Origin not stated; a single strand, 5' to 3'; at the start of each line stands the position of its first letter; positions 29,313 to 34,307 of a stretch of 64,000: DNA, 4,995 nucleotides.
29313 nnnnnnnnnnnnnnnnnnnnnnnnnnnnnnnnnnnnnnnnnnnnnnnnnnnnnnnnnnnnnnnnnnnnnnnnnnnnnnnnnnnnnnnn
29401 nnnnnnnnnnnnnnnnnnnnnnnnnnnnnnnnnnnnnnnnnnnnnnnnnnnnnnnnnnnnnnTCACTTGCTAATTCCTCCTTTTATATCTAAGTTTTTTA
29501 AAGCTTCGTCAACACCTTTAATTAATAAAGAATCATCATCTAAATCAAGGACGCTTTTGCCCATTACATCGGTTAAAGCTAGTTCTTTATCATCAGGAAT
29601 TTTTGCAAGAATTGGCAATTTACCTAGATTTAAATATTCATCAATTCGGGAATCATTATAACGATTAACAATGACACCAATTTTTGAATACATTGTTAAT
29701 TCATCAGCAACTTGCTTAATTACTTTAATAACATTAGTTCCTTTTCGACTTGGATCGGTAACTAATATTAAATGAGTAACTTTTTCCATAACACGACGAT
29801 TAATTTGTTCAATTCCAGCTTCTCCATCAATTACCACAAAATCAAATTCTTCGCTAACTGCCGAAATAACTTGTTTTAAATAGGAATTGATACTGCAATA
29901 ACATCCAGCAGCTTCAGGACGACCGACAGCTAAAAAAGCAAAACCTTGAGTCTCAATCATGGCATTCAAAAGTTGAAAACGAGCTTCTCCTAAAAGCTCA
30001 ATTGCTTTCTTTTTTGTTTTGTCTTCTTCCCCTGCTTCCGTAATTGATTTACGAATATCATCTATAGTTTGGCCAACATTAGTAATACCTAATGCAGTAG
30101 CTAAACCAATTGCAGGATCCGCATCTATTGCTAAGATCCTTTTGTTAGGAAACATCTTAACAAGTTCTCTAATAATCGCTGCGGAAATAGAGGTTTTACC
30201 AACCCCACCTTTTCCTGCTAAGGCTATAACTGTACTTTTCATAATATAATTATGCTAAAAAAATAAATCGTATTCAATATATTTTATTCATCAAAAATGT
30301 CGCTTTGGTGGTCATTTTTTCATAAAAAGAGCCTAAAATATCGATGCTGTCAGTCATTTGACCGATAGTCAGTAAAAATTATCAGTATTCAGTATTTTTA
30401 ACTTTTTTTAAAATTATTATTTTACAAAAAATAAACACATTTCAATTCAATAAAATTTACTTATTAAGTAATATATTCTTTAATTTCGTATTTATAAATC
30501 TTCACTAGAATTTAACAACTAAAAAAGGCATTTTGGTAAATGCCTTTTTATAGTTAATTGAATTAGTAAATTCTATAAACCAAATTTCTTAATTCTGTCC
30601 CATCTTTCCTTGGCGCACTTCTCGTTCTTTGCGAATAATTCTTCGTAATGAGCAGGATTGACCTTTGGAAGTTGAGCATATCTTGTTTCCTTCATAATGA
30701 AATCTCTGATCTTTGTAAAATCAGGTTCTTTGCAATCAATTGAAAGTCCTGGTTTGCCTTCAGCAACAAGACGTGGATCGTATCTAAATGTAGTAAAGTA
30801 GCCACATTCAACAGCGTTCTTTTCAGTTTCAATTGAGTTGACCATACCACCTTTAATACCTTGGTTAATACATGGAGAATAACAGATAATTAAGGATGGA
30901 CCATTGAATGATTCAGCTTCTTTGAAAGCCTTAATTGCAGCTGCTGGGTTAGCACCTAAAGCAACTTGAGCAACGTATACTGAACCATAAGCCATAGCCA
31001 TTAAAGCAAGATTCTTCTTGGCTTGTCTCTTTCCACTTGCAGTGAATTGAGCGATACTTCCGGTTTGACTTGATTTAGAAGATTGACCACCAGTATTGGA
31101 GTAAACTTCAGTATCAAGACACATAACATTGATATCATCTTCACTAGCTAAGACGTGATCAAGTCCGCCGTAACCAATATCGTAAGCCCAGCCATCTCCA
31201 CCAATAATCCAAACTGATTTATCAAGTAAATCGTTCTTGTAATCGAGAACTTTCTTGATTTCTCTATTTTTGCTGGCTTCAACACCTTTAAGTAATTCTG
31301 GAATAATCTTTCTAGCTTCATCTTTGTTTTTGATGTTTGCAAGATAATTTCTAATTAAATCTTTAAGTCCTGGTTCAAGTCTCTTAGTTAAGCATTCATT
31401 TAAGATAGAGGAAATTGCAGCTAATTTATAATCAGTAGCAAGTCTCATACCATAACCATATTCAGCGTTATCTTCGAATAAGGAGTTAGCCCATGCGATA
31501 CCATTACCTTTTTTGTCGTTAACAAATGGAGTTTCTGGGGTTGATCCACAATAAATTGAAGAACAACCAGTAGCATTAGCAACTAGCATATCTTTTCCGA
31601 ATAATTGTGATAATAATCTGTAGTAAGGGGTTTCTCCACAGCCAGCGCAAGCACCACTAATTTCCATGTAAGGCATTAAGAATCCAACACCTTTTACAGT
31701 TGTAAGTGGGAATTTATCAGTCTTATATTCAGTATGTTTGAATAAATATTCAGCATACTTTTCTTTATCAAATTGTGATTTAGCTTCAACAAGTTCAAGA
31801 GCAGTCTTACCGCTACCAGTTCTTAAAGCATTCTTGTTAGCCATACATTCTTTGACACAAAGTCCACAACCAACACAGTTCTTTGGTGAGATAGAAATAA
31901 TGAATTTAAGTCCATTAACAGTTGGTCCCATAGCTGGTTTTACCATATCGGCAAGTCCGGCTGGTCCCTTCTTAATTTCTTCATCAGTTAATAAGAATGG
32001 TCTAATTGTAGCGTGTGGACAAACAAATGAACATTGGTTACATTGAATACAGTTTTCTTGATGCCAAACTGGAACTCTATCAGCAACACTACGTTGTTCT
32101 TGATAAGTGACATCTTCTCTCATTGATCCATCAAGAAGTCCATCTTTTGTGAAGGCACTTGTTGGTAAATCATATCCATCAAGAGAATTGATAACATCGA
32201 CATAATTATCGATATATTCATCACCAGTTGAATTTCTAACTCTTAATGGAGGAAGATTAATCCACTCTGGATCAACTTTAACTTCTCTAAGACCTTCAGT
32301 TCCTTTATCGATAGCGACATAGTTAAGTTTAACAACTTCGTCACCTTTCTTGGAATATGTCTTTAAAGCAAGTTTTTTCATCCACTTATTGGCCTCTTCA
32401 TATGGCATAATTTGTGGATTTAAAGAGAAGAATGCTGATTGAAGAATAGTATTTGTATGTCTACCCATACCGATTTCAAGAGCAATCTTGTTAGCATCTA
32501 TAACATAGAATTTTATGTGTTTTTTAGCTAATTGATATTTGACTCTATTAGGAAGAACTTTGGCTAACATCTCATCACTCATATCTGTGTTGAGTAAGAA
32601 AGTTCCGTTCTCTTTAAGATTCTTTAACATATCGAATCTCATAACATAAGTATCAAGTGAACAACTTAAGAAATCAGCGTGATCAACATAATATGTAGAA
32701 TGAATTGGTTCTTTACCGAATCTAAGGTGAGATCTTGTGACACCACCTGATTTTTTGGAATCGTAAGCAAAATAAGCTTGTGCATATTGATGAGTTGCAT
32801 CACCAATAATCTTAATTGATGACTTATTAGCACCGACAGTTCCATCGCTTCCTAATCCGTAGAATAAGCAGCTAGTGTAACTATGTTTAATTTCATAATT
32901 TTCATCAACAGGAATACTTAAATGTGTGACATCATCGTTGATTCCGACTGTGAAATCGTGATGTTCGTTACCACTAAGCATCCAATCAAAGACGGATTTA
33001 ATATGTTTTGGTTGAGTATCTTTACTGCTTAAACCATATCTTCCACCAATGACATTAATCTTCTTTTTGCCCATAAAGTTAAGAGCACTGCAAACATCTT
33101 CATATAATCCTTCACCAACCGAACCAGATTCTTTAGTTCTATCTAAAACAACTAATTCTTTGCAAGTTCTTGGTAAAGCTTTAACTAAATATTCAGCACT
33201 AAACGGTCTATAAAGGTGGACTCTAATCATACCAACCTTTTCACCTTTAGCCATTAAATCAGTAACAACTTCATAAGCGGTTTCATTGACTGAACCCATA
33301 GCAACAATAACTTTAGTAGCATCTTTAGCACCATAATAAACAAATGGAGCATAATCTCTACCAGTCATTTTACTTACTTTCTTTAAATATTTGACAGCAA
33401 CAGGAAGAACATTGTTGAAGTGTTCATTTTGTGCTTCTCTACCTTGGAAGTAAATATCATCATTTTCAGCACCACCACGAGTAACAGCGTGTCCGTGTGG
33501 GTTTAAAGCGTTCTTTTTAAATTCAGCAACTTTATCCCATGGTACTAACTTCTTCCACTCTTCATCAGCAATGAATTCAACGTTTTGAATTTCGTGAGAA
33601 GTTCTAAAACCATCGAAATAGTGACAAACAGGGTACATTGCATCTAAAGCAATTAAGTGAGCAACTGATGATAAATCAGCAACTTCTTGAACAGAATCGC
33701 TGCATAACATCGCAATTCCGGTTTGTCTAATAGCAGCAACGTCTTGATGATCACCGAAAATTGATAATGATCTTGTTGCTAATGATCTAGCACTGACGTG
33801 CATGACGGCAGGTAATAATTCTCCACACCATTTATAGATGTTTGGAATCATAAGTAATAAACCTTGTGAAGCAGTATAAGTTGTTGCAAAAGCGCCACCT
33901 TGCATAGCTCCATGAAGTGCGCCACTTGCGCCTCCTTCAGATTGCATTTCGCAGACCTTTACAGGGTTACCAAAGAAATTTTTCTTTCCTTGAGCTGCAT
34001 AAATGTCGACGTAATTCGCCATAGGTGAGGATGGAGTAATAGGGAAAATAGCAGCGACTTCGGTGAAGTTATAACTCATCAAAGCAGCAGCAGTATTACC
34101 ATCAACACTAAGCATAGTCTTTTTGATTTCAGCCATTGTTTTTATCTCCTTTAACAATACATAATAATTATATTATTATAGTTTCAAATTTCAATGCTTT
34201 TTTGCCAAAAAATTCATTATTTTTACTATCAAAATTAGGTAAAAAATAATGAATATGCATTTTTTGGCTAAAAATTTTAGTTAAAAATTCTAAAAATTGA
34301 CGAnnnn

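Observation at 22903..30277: Seven-gene operon joins a BCR/HAD-type radical enzyme to a CooC-type metallochaperone ATPase, an AcsB-like domain protein and an enoate reductase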

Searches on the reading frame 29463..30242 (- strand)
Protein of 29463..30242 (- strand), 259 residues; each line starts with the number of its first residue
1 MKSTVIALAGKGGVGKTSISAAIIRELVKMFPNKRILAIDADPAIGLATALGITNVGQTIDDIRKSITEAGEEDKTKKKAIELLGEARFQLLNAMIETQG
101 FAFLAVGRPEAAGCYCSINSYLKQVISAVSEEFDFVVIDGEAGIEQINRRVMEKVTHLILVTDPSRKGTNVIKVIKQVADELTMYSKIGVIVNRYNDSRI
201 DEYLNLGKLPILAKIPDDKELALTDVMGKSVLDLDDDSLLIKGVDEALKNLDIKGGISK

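Call 3: search_protein_families(library=pfam, proteins=[window:29463-30242:-], max_evalue=0.01)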
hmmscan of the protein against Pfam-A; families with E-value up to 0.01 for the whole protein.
window:29463-30242:- (259 aa): 8 families
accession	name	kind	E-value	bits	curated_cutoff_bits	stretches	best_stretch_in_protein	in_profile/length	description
PF01656.29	CbiA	-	5.6e-14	52.6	25.4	1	6-224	2-118/125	CobQ/CobB/MinD/ParA nucleotide binding domain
PF13614.12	AAA_31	-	6.7e-13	49.4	27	1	5-182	3-171/177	AAA domain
PF02374.21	ArsA_ATPase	-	1.8e-09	37.7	24.3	1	4-139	2-131/305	Anion-transporting ATPase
PF13500.12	AAA_26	-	3.1e-07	30.9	27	1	86-221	52-194/198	AAA domain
PF00142.24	Fer4_NifH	-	1.4e-05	25.2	25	1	6-238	3-231/271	4Fe-4S iron sulfur cluster binding proteins, NifH/frxC family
PF10609.15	ParA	-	4.3e-05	23.5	27.1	0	2-42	3-41/246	NUBPL iron-transfer P-loop NTPase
PF06564.18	CBP_BcsQ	-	0.00056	19.9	21.3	0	5-44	3-41/234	Cellulose biosynthesis protein BcsQ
PF13479.12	AAA_24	-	0.0025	18.1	27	0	4-73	3-61/195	AAA domain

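Call 4: search_protein_families(library=ncbifam, proteins=[window:29463-30242:-], max_evalue=0.01)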
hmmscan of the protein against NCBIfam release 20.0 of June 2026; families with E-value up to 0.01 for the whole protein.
window:29463-30242:- (259 aa): 24 families
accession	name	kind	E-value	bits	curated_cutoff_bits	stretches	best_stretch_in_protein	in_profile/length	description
TIGR01969.1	minD_arch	subfamily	7.8e-17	61.3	201.75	2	121-238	97-217/251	cell division ATPase MinD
TIGR01968.1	minD_bact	equivalog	2.4e-11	43.5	212.9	2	121-225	100-211/261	septum site-determining protein MinD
TIGR00345.1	GET3_arsA_TRC40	subfamily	4.3e-09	36.3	135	1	8-139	2-132/299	TRC40/GET3/ArsA family transport-energizing ATPase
NF041546.1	ParA_partition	equivalog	1.2e-08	34.7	180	1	7-44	4-39/203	ParA family partition ATPase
NF047398.1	AAA_KGGVGR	domain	1.2e-07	32.3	90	1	9-160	9-169/190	KGGVGR-motif variant AAA ATPase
TIGR03371.1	cellulose_yhjQ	equivalog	1.8e-07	30.9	157.85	1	5-53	3-50/246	cellulose biosynthesis protein BcsQ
TIGR02016.1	BchX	equivalog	2.4e-07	30.3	331.2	1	5-225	2-223/296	chlorophyllide a reductase iron protein subunit X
NF041283.1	PrgP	equivalog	2.9e-07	30.1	400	1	4-153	4-144/297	ParA superfamily DNA segregation protein PrgP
TIGR01281.1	DPOR_bchL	equivalog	1e-05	25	345.15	0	5-46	2-41/268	ferredoxin:protochlorophyllide reductase (ATP-dependent) iron-sulfur ATP-binding protein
TIGR03815.1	CpaE_hom_Actino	equivalog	1.8e-05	24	154.45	1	3-250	111-339/340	septum site-determining protein Ssd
NF053621.1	ATPseBagBMYCTU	equivalog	2.5e-05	23.5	521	1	3-72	12-79/371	ATPase BagB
TIGR03453.1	partition_RepA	equivalog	3.1e-05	23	348.45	1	6-148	107-250/387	plasmid partitioning protein RepA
NF041136.1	MrpORP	equivalog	9.4e-05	21.8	450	0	2-42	5-45/365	iron-sulfur cluster carrier protein MrpORP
TIGR04291.1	arsen_driv_ArsA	equivalog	0.00014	20.7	650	1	7-53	7-51/565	arsenical pump-driving ATPase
NF008079.0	PRK10818.1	equivalog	0.00032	20.1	508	0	3-46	3-42/270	septum site-determining protein MinD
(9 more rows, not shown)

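Call 16: search_solved_structures(query=window:29463-30242:-, max_evalue=0.001, show_alignments=2)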
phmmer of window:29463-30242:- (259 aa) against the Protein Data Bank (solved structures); distinct sequences matched with E-value up to 0.001: 19.
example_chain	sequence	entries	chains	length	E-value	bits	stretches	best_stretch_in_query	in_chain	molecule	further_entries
3kje_A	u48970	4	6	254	4.1e-13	52.6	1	6-204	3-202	CO dehydrogenase/acetyl-CoA synthase complex, accessory protein CooC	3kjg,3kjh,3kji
1ion_A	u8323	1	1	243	3.2e-09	39.9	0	122-221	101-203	PROBABLE CELL DIVISION INHIBITOR MIND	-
1g3q_A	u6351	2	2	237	8e-09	38.6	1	122-221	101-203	CELL DIVISION INHIBITOR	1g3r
1f48_A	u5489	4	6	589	6.6e-08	35.6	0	8-63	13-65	ARSENITE-TRANSLOCATING ATPASE | ARSENICAL PUMP-DRIVING ATPASE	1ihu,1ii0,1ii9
9nbl_A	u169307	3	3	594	2e-07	34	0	8-60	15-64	Arsenite transporter ATPase-like protein,arsA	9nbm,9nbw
3ea0_A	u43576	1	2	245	2.3e-06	30.5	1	124-244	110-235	ATPase, ParA family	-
9nbo_A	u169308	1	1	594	3.4e-06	30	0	8-60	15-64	Arsenite transporter ATPase-like protein,arsA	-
1hyq_A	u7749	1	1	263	2.8e-05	27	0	120-244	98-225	CELL DIVISION INHIBITOR (MIND-1)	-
5zme_A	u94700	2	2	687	5.9e-05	25.9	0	6-52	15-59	ATPase ARSA1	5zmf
2woj_A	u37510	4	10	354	7.1e-05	25.7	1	6-52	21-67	ATPASE GET3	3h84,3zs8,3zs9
3sja_A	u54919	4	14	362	7.3e-05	25.6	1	6-52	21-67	ATPase GET3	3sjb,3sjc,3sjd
3vlc_A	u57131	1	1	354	7.4e-05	25.6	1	6-52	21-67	ATPase GET3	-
3idq_A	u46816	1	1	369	7.6e-05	25.5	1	6-52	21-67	ATPase GET3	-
3a36_A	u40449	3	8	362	7.7e-05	25.5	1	6-52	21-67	ATPase GET3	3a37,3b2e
5bw8_A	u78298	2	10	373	7.9e-05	25.5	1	6-52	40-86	ATPase GET3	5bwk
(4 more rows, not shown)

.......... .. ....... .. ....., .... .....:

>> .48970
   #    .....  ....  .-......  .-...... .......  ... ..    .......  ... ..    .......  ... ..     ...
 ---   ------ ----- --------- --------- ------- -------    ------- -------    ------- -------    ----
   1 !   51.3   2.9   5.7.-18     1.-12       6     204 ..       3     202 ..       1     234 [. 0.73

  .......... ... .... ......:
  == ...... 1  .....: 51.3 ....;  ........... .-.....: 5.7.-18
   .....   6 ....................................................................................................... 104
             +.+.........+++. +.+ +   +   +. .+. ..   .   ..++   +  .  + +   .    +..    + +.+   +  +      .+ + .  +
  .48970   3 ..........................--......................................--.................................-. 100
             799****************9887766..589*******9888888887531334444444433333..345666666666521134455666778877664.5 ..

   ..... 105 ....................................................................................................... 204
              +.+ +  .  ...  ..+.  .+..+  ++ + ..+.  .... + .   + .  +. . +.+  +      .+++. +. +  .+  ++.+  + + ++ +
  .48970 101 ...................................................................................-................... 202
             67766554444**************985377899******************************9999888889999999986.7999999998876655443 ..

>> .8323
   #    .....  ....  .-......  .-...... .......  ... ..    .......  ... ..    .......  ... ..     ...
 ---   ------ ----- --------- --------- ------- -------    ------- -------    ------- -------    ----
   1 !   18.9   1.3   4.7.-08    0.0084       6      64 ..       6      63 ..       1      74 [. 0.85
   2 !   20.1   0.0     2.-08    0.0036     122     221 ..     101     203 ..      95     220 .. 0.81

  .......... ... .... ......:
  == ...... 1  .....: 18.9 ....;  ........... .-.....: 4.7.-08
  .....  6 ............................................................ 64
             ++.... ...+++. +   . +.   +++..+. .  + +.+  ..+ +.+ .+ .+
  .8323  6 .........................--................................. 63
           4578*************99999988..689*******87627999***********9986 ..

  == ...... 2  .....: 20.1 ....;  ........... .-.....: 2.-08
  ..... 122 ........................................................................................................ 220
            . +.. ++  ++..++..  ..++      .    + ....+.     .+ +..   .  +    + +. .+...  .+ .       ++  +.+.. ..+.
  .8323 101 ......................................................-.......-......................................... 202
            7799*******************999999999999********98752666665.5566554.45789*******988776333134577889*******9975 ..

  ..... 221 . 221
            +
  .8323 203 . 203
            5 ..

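Call 57: find_homologous_proteins(query=window:29463-30242:-, max_evalue=1e-10)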
Query window:29463-30242:- (259 aa): 7403 proteins with E <= 1e-10 among 8000 candidates; the best 120 are listed.
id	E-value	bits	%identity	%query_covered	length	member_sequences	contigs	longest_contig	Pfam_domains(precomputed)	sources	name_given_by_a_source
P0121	2.3e-144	497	91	99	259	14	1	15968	PF01656.30,PF13614.13,PF02374.22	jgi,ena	-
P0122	3.7e-128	444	83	98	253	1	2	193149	PF00142.25,PF10609.16,PF01656.30,PF13614.13,PF13500.13,PF02374.22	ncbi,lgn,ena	-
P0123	9.5e-128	443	83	98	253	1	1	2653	PF00142.25,PF10609.16,PF01656.30,PF13614.13,PF13500.13,PF02374.22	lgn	-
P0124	9.9e-128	443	83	98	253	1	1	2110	PF00142.25,PF10609.16,PF01656.30,PF13614.13,PF13500.13,PF02374.22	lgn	-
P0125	3.0e-113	395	70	98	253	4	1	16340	PF01656.30,PF13614.13,PF02374.22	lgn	-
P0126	1.8e-112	393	72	98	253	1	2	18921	PF01656.30,PF13614.13,PF13500.13,PF02374.22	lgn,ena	-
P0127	3.3e-111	388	70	98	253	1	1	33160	PF10609.16,PF01656.30,PF13614.13,PF13500.13,PF02374.22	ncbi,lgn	-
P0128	3.2e-110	385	71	98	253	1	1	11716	PF10609.16,PF01656.30,PF13614.13,PF02374.22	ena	-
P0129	3.7e-110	385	71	98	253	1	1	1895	PF10609.16,PF01656.30,PF13614.13,PF02374.22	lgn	-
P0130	7.7e-110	384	68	98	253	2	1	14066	PF10609.16,PF01656.30,PF13614.13,PF02374.22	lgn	-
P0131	1.7e-109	383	70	98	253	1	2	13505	PF10609.16,PF01656.30,PF13614.13,PF02374.22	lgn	-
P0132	2.1e-108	379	71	98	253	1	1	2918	PF01656.30,PF13614.13,PF02374.22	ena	-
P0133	2.1e-108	379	70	98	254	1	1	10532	PF00142.25,PF10609.16,PF01656.30,PF13614.13,PF02374.22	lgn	-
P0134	6.5e-108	378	69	98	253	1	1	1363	PF00142.25,PF10609.16,PF01656.30,PF13614.13,PF02374.22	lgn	-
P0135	7.2e-108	378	71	98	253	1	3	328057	PF01656.30,PF13614.13,PF02374.22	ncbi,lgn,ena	-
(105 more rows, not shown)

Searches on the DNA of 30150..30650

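Call 81: search_rna_families(source=window, start=30150, end=30650, threshold=evalue, max_evalue=1)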
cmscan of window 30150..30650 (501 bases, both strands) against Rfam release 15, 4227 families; matches with E-value up to 1: 1.
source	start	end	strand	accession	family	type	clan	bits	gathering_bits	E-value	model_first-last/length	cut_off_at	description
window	30500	30551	+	RF02377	SurA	Gene; sRNA;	-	12.2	100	0.68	1-279/279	no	SurA sRNA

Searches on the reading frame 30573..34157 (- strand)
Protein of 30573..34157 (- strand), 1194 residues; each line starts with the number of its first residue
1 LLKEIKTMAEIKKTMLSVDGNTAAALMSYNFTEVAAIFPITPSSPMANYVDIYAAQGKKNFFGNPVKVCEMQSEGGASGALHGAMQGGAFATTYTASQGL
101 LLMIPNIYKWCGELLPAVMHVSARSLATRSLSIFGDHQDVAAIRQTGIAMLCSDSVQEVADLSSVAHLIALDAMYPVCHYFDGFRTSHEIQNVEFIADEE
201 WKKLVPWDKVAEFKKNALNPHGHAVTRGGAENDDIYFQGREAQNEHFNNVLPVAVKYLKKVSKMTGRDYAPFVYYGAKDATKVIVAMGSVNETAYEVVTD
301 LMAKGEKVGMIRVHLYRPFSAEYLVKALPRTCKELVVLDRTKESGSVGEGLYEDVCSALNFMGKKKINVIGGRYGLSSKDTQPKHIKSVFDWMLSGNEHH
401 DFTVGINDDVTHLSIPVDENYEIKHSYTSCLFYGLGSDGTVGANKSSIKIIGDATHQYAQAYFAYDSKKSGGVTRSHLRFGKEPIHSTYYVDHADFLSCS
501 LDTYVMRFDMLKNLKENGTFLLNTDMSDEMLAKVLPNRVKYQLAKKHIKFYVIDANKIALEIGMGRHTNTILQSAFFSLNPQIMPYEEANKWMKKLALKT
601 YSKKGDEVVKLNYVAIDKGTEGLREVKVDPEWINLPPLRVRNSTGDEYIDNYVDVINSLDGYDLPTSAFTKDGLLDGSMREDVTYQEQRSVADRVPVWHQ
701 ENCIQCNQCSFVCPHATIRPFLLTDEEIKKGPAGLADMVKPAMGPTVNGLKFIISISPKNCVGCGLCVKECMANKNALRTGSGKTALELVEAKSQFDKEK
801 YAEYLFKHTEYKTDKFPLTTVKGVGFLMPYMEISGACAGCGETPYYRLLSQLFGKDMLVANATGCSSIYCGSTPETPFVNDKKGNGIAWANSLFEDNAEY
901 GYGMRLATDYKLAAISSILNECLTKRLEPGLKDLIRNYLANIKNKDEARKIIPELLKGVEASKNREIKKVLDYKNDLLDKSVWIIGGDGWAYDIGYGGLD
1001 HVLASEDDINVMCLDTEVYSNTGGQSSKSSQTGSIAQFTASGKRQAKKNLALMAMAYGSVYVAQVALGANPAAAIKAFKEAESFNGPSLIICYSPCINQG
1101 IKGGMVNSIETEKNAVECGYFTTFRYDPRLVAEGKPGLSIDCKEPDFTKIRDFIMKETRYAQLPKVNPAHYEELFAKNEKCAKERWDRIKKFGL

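Call 3: search_protein_families(library=pfam, proteins=[window:30573-34157:-], max_evalue=0.01)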
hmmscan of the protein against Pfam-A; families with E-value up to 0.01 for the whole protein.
window:30573-34157:- (1194 aa): 16 families
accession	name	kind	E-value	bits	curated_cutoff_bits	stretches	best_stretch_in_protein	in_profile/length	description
PF01855.24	POR_N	-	2.1e-67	227.7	27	1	33-251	9-223/231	Pyruvate flavodoxin/ferredoxin oxidoreductase, thiamine diP-bdg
PF01558.24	POR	-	7e-29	101.6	27.4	1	436-620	1-172/173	Pyruvate ferredoxin/flavodoxin oxidoreductase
PF17147.9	PFOR_II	-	4.8e-16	59.4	27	1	280-375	1-94/102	Pyruvate:ferredoxin oxidoreductase core domain II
PF02775.26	TPP_enzyme_C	-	8.2e-09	35.9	21.9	1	979-1091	46-150/151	Thiamine pyrophosphate enzyme, C-terminal TPP binding domain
PF12838.12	Fer4_7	-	7e-08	33.2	27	1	702-773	1-50/52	4Fe-4S dicluster domain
PF14697.11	Fer4_21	-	1.4e-06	28.7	35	0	699-716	4-21/59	4Fe-4S dicluster domain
PF12837.12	Fer4_6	-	1.7e-06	28.1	25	2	695-716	1-22/24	4Fe-4S binding domain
PF12797.12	Fer4_2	-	1.8e-06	28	24.5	2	695-714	2-21/22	4Fe-4S binding domain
PF00037.32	Fer4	-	5.4e-06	26.4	21.1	1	696-718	1-23/24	4Fe-4S binding domain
PF13484.11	Fer4_16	-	1.5e-05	26.1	30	0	702-719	1-18/66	4Fe-4S double cluster binding domain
PF13534.11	Fer4_17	-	7e-05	23.7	22.2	0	700-715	43-58/61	4Fe-4S dicluster domain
PF13187.11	Fer4_9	-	9.9e-05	22.7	27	1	702-773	1-49/52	4Fe-4S dicluster domain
PF13183.11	Fer4_8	-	0.00013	22.9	27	1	701-773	3-66/68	4Fe-4S dicluster domain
PF02780.25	Transketolase_C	-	0.0007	19.9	25.9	1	283-351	13-80/124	Transketolase, C-terminal domain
PF13237.11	Fer4_10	-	0.0015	18.9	25.5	1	699-771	5-52/53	4Fe-4S dicluster domain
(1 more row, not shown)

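Call 4: search_protein_families(library=ncbifam, proteins=[window:30573-34157:-], max_evalue=0.01)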
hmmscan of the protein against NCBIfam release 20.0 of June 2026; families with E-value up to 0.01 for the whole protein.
window:30573-34157:- (1194 aa): 57 families (the best 25 are shown)
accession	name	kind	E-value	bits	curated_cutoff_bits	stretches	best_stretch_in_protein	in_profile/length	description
TIGR02176.1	pyruv_ox_red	equivalog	0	1541.2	911.35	1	15-1191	1-1164/1167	pyruvate:ferredoxin (flavodoxin) oxidoreductase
NF040682.1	PorA_Arch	equivalog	3e-56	191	550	1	17-394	5-372/387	pyruvate synthase subunit PorA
NF007201.0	PRK09622.1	equivalog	2.8e-52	178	590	1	18-392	13-377/405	2-oxoacid:ferredoxin oxidoreductase subunit alpha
NF045764.1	PhenlGlyoxDHPadG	equivalog_domain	2.8e-42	144.6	700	1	16-392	3-378/398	NADH-dependent phenylglyoxylate dehydrogenase subunit alpha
NF006233.0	PRK08367.1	equivalog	1.6e-37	129.3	625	1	20-388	9-367/394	pyruvate ferredoxin oxidoreductase subunit alpha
NF008819.1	PRK11865.1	equivalog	1.2e-31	110.1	405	2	979-1174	91-285/300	pyruvate synthase subunit PorB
NF006232.0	PRK08366.1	equivalog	1e-29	103.4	646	1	12-389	4-370/394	2-ketoisovalerate ferredoxin oxidoreductase subunit alpha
NF008818.0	PRK11864.1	subfamily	7.2e-26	91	405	1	979-1191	92-294/300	3-methyl-2-oxobutanoate dehydrogenase subunit beta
NF045791.1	OxalOxredalpha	equivalog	8.9e-20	71.1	500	1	81-376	66-358/395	oxalate oxidoreductase subunit alpha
NF045792.1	OxalOxredbeta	equivalog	8.6e-18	64.4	590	1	958-1163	83-284/311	oxalate oxidoreductase subunit beta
NF045766.1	PhenlGlyoxDHPadI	equivalog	4.7e-17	61.9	700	1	978-1177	230-428/443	NADH-dependent phenylglyoxylate dehydrogenase subunit beta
TIGR03710.1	OAFO_sf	subfamily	7.9e-13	47.8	482.75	1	9-339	187-521/561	2-oxoacid:acceptor oxidoreductase subunit alpha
TIGR02175.1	PorC_KorC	subfamily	2.9e-12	46.7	81.1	1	431-614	5-173/177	2-oxoacid:acceptor oxidoreductase, gamma subunit, pyruvate/2-ketoisovalerate family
NF006412.0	PRK08659.1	equivalog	1.1e-11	44.6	411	1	18-337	8-331/378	2-oxoacid:acceptor oxidoreductase subunit alpha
TIGR02177.1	PorB_KorB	subfamily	3e-11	43.4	261.9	1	981-1097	73-188/286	2-oxoacid:acceptor oxidoreductase, beta subunit, pyruvate/2-ketoisovalerate family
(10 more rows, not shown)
